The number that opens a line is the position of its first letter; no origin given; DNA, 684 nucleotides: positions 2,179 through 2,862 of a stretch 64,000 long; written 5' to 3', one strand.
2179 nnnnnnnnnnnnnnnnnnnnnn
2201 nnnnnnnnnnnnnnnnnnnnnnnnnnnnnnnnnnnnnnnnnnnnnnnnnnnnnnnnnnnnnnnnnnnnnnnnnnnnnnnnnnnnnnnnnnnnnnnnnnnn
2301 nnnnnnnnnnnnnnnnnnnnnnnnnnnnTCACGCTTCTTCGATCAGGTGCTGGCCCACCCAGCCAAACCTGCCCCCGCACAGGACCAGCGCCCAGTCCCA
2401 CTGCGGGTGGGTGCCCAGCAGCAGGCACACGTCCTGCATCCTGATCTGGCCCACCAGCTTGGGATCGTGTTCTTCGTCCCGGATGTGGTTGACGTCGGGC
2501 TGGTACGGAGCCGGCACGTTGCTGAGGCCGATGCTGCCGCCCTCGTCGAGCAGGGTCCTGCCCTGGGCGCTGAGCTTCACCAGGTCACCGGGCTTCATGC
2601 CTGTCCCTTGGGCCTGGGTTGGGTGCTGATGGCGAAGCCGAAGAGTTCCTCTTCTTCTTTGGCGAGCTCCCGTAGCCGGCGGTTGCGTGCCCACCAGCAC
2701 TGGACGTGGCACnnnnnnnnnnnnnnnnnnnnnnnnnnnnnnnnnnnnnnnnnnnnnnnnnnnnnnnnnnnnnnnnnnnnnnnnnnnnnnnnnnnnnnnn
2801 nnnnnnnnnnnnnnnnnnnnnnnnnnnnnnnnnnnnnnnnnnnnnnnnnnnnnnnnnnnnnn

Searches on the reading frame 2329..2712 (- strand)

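Call 33: search_protein_families(library=pfam, proteins=[window:2329-2712:-], max_evalue=1)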
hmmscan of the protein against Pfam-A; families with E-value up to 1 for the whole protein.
window:2329-2712:- (127 aa): 1 family
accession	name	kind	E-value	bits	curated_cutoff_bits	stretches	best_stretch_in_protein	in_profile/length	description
PF07653.23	SH3_2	-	0.19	11.9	21.8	0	104-120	33-48/55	Variant SH3 domain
